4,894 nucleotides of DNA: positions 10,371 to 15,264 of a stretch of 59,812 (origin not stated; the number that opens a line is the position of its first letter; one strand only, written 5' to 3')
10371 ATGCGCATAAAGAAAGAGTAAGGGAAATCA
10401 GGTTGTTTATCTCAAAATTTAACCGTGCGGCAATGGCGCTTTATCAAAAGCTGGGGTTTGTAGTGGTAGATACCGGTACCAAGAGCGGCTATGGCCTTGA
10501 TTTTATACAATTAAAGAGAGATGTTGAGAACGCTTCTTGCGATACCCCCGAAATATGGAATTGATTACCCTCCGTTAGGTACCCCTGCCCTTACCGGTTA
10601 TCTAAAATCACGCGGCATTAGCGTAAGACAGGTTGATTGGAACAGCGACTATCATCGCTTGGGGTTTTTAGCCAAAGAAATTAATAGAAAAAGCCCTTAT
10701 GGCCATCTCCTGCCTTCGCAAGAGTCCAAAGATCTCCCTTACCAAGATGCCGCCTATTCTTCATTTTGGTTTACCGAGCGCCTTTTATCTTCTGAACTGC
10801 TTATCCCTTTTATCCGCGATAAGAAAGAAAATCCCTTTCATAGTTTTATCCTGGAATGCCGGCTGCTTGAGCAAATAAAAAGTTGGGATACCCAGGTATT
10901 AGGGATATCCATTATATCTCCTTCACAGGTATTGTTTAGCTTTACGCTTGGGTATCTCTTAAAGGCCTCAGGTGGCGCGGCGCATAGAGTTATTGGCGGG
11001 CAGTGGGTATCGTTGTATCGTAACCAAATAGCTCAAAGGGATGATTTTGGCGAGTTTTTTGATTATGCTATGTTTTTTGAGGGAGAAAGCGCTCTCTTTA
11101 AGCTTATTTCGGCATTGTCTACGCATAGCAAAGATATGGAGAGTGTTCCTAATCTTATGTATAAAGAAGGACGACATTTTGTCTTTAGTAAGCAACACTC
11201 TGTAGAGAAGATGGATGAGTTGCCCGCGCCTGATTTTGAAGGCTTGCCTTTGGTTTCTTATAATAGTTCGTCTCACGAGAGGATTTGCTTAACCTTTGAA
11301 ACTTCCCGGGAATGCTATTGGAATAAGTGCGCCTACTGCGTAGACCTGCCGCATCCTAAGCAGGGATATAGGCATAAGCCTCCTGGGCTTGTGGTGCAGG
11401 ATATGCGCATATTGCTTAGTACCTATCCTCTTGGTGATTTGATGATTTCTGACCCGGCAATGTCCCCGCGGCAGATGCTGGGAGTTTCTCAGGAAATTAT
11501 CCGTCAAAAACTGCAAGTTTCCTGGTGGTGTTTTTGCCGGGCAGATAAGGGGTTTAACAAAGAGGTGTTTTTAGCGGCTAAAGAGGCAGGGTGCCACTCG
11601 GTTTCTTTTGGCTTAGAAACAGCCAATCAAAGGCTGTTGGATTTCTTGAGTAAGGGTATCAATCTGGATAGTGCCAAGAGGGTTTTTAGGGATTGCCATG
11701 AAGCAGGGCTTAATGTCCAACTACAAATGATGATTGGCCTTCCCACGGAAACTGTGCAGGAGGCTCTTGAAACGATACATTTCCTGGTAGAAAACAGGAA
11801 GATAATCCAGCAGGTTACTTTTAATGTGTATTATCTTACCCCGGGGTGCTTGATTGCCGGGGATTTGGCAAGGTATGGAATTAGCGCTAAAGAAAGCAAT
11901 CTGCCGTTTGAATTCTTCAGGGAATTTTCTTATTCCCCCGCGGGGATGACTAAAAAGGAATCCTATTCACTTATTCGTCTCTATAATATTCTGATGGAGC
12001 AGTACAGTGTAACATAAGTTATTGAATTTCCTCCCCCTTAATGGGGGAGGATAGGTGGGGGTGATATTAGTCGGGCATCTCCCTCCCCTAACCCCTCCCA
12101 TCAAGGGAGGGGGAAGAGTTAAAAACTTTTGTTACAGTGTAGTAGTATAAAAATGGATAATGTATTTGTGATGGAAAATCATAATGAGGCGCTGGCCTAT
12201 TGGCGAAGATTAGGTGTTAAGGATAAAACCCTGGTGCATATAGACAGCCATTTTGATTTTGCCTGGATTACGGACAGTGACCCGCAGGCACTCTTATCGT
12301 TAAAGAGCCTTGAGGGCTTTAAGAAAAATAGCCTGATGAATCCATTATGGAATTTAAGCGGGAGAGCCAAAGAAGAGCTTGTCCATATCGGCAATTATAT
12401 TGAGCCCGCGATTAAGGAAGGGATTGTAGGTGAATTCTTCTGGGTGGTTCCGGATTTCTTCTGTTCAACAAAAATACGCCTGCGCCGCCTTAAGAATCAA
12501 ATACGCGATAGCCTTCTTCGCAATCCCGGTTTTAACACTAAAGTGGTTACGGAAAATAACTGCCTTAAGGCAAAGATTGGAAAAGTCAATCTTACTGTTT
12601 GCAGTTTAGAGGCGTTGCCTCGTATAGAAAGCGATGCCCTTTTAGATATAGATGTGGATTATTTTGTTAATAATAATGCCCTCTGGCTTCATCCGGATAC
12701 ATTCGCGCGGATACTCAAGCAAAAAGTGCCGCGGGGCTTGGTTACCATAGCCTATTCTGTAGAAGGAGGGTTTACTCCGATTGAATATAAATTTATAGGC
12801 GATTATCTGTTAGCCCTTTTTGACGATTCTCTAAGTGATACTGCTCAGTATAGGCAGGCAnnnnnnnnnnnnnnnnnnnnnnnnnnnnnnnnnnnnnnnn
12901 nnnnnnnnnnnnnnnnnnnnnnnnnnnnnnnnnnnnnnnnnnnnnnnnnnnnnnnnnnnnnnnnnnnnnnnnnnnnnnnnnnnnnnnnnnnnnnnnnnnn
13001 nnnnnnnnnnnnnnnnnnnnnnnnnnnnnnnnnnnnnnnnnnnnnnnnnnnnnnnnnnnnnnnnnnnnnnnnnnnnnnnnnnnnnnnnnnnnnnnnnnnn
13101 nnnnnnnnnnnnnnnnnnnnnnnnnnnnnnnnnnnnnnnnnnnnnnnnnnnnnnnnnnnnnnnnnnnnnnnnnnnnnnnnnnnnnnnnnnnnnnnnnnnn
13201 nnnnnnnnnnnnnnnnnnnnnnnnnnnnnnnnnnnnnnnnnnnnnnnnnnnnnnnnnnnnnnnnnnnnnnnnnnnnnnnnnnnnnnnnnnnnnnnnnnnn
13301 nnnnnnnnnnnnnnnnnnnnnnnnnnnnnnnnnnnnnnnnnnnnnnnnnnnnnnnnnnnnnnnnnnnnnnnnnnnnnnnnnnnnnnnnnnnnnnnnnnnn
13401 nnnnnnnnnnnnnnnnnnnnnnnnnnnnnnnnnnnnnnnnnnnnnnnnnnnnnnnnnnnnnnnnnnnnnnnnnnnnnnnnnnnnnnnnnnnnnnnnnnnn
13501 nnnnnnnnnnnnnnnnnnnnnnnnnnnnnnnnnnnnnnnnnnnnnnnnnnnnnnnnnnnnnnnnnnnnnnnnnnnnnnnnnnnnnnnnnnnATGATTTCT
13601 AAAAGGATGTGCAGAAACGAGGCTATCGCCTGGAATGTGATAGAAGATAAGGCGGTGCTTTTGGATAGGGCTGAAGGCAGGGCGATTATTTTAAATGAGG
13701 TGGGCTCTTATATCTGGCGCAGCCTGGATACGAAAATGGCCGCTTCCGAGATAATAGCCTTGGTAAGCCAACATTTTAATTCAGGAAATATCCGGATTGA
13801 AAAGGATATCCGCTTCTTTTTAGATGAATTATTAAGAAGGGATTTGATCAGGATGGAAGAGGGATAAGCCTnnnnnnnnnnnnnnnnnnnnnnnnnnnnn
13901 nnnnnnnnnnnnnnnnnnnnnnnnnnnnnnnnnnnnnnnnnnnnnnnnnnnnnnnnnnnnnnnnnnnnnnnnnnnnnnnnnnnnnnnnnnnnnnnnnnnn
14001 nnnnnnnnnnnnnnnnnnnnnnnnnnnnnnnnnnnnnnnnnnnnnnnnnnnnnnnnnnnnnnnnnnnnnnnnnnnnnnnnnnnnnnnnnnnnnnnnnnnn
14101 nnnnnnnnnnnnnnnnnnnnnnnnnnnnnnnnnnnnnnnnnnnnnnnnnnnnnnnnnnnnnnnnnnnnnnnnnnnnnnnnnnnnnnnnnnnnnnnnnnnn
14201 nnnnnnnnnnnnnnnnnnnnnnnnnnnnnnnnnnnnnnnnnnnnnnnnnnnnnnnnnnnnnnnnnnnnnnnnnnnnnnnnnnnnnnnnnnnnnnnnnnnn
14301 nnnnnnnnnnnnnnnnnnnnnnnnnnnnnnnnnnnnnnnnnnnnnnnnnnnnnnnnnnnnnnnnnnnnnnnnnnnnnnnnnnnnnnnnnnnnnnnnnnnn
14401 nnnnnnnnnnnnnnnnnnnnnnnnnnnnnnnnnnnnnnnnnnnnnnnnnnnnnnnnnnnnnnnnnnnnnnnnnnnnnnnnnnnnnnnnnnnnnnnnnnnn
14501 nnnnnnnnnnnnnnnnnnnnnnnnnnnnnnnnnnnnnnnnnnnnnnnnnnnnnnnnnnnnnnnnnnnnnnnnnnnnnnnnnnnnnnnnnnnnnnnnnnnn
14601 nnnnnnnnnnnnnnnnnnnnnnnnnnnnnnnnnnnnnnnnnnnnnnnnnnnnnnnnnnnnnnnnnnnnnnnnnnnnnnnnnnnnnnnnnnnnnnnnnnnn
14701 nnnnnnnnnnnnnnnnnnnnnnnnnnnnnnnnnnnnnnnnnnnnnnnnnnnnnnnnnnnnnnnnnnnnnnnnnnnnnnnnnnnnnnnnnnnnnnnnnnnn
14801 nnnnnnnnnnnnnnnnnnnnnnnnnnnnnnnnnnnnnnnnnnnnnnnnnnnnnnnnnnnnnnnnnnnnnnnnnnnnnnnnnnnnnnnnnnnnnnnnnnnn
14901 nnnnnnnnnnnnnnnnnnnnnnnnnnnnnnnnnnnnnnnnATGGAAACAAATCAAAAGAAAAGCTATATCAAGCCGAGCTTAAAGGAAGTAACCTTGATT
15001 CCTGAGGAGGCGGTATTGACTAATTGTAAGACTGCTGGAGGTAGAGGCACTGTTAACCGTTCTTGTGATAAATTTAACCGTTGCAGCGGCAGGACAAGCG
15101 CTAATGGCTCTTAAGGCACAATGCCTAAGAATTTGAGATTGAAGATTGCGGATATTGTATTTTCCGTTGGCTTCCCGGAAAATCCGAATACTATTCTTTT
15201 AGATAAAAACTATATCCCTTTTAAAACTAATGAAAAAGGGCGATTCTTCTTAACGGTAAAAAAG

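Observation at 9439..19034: Unclassified RiPP-like cassette: 2x PqqD, 2x radical SAM, S26-GNAT fusion, HPrK-like kinase, nucleotidyltransferase, ABC-2 exporter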

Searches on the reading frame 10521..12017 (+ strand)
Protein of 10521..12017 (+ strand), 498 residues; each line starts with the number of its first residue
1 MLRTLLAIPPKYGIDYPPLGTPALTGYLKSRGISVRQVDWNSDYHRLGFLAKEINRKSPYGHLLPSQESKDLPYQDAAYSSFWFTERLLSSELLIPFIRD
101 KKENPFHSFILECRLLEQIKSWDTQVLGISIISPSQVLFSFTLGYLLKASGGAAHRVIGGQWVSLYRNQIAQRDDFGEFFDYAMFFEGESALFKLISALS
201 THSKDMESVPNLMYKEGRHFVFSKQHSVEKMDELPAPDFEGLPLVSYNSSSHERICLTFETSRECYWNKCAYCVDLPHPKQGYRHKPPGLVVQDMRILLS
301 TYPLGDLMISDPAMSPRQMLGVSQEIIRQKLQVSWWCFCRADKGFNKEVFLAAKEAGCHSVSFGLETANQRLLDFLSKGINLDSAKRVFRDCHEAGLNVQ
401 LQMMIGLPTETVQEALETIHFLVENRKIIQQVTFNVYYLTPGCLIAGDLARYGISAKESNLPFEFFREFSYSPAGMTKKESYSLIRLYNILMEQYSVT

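Call 3: search_protein_families(library=ncbifam, proteins=[window:10521-12017:+], max_evalue=0.01)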
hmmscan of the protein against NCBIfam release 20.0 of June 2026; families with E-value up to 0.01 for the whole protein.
window:10521-12017:+ (498 aa): 22 families
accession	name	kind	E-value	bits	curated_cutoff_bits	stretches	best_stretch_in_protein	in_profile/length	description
TIGR03975.1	rSAM_ocin_1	subfamily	7.7e-27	94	281.85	1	109-417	116-422/606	RiPP maturation radical SAM C-methyltransferase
TIGR04479.1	bcpD_PhpK_rSAM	subfamily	1e-23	83.5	600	1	154-450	141-432/504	PhpK family radical SAM P-methyltransferase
TIGR03471.1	HpnJ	equivalog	2.3e-22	79.5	577.6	1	202-438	138-378/472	hopanoid biosynthesis associated radical SAM protein HpnJ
TIGR02026.1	BchE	equivalog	1e-19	70.8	481.35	1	114-424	54-364/497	magnesium-protoporphyrin IX monomethyl ester anaerobic oxidative cyclase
TIGR04072.2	rSAM_ladder_B12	equivalog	4.7e-19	68.4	360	1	154-429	99-353/443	lipid biosynthesis B12-binding/radical SAM protein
TIGR04385.1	B12_rSAM_cofa1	equivalog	2.1e-18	66.8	450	1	137-422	84-361/438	B12 lower ligand biosynthesis radical SAM protein BzaD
NF050148.1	rSAM_ApyD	equivalog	4.2e-16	58.5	750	1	124-424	75-365/645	RiPP biosynthesis radical SAM protein ApyD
TIGR04013.1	B12_SAM_MJ_1487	hypoth_equivalog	3.6e-14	52.4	251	2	115-293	34-187/382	TIGR04013 family B12-binding domain/radical SAM domain-containing protein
NF033070.1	rSAM_AprD4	equivalog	1.7e-13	50.3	500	1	317-441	258-380/456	AprD4 family radical SAM diol-dehydratase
TIGR04014.1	B12_SAM_MJ_0865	equivalog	2e-10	40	360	1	345-424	256-335/434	methyl-coenzyme M reductase glutamine C-methyltransferase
NF038361.1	rSAM_Sden_1168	equivalog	2.5e-10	39.6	575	1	110-421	127-447/560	Sden_1168 family B12-binding radical SAM P-methyltransferase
TIGR04367.1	HpnR_B12_rSAM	equivalog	1.7e-09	36.8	650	1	116-405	53-333/490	hopanoid C-3 methylase HpnR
NF040542.1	rSAM_RCCLKC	equivalog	7.3e-08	32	450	1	122-425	47-350/423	arsinothricin biosynthesis radical SAM protein ArsL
TIGR03960.1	rSAM_fuse_unch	hypoth_equivalog_domain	3.3e-07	29.2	462.3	1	325-423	325-421/605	TIGR03960 family B12-binding radical SAM protein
TIGR01212.1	TIGR01212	equivalog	1.7e-06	27.4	180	1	360-424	140-204/302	tRNA modification radical SAM protein MnmL/YtqA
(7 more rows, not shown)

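Call 4: search_protein_families(library=pfam, proteins=[window:10521-12017:+], max_evalue=0.01)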
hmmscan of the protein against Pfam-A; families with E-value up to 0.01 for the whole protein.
window:10521-12017:+ (498 aa): 2 families
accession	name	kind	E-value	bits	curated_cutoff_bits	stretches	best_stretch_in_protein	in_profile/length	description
PF04055.27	Radical_SAM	-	6.6e-11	43.1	29.5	1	265-422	7-166/166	Radical SAM superfamily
PF02310.24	B12-binding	-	0.00016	21.9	32.1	0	114-192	42-117/121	B12 binding domain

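Call 85: search_protein_families(library=padloc, proteins=[window:10521-12017:+], max_evalue=0.001)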
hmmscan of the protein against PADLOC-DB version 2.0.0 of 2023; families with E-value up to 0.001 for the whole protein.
window:10521-12017:+ (498 aa): 1 family
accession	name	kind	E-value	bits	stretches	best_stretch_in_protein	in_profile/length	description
PDLC04689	PDC-M51A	-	7.8e-10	36.1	1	147-461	93-387/420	-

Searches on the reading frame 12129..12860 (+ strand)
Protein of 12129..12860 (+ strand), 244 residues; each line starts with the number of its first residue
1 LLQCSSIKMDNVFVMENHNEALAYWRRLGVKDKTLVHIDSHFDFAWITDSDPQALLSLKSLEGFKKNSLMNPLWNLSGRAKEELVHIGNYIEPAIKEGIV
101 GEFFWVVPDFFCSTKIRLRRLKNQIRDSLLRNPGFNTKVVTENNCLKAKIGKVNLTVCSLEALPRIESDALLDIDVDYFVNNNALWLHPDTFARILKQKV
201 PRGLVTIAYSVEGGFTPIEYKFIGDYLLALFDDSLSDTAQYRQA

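Call 42: search_solved_structures(query=window:12129-12860:+, max_evalue=10, show_alignments=2)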
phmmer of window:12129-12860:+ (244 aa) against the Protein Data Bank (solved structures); distinct sequences matched with E-value up to 10: 1.
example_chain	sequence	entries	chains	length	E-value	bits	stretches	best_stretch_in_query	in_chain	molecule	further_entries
8brp_A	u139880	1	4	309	0.00048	23.1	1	12-184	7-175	Peptide arginase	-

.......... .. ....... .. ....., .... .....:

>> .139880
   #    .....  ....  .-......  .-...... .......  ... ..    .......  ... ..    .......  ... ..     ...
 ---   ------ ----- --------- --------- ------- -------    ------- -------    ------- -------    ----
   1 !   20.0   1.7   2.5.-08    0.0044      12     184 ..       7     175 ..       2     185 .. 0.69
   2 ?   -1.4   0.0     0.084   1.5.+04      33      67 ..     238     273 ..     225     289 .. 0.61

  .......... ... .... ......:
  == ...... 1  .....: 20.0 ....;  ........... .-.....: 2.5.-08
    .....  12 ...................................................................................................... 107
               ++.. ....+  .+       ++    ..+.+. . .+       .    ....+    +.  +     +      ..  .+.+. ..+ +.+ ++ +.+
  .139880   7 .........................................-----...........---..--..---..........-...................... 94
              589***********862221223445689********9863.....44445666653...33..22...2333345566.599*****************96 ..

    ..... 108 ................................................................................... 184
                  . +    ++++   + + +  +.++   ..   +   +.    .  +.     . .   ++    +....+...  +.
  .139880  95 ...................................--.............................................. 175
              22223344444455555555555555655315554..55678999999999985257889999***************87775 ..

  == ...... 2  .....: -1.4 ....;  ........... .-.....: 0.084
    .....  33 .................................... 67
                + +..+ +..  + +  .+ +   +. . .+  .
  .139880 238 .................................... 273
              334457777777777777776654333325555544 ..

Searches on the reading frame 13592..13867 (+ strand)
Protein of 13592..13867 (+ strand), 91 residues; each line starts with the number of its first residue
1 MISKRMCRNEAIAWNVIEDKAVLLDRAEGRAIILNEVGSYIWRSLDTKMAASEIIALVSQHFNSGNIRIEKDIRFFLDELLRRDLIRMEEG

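Call 3: search_protein_families(library=ncbifam, proteins=[window:13592-13867:+], max_evalue=0.01)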
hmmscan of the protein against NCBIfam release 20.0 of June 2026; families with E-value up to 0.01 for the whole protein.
window:13592-13867:+ (91 aa): 6 families
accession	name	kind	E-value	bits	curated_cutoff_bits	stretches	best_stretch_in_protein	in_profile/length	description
TIGR04248.1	SCM_PqqD_rel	equivalog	6.2e-10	39.2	100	1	18-89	13-84/84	SynChlorMet cassette protein ScmD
NF033536.1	lasso_PqqD_Bac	exception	1.2e-07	31.8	80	1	17-87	17-87/88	lasso peptide biosynthesis PqqD family chaperone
TIGR03859.1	PQQ_PqqD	equivalog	3e-07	30.2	46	1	14-86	11-80/81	pyrroloquinoline quinone biosynthesis peptide chaperone PqqD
NF033530.1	lasso_PqqD_Strm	exception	3.5e-06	27.1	70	1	16-85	8-77/78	lasso peptide biosynthesis PqqD family chaperone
TIGR04302.1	geo_PqqD_fam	equivalog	4.3e-05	23.9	100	1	22-86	37-100/102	GeoRSP system PqqD family peptide chaperone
NF002535.0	PRK02079.1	equivalog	0.0015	18.3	101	1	14-84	20-87/92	pyrroloquinoline quinone biosynthesis peptide chaperone PqqD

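Call 4: search_protein_families(library=pfam, proteins=[window:13592-13867:+], max_evalue=0.01)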
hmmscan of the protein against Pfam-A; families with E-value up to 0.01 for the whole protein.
window:13592-13867:+ (91 aa): 1 family
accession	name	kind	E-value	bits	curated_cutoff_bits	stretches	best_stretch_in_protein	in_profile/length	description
PF05402.18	PqqD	-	1.6e-13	51.2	23.4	1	21-86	2-67/67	Coenzyme PQQ synthesis protein D (PqqD)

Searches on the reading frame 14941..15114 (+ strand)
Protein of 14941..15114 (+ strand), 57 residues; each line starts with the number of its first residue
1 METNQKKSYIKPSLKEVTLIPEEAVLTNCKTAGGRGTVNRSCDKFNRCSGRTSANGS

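Call 3: search_protein_families(library=ncbifam, proteins=[window:14941-15114:+], max_evalue=0.01)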
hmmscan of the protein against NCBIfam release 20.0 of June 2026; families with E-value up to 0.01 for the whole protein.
window:14941-15114:+ (57 aa): 0 families

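Call 4: search_protein_families(library=pfam, proteins=[window:14941-15114:+], max_evalue=0.01)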
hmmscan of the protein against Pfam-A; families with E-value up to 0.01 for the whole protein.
window:14941-15114:+ (57 aa): 0 families

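Call 45: find_homologous_proteins(query=window:14941-15114:+, max_evalue=0.001)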
Query window:14941-15114:+ (57 aa): 3 proteins with E <= 0.001 among 3 candidates.
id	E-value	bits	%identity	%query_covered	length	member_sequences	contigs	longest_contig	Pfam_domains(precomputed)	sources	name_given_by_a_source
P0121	1.5e-30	120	100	100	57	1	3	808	-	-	-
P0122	1.9e-17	79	72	100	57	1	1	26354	-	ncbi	-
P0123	2.7e-17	79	72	100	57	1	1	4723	-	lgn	-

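Call 75: search_protein_representatives(alignment_id=A4)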
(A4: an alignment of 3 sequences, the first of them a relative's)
Query: 3 sequences, 57 profile positions. Proteins with E-value up to 0.001 (for the whole library): 497; up to 1e-10: 2; up to 1e-30: 0. The best 150 are listed.
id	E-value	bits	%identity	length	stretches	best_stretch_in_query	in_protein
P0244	1.2e-28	115.0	-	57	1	1-57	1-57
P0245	5.5e-15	71.3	-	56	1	5-56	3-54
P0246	2.3e-10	56.5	-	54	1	6-45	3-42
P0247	4.8e-10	55.4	-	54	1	5-46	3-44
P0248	8.6e-10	54.6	-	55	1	1-31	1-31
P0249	1.0e-09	54.4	-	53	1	4-52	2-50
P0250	1.3e-09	54.0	-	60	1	6-53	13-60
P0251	1.4e-09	53.9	-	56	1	1-42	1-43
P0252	2.6e-09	53.1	-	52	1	6-49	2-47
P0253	2.6e-09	53.1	-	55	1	1-52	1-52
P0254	2.7e-09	53.0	-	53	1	1-47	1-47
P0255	2.9e-09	52.9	-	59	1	1-43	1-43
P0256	4.5e-09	52.3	-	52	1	4-40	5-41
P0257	4.9e-09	52.2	-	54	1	5-44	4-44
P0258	8.1e-09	51.5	-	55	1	5-39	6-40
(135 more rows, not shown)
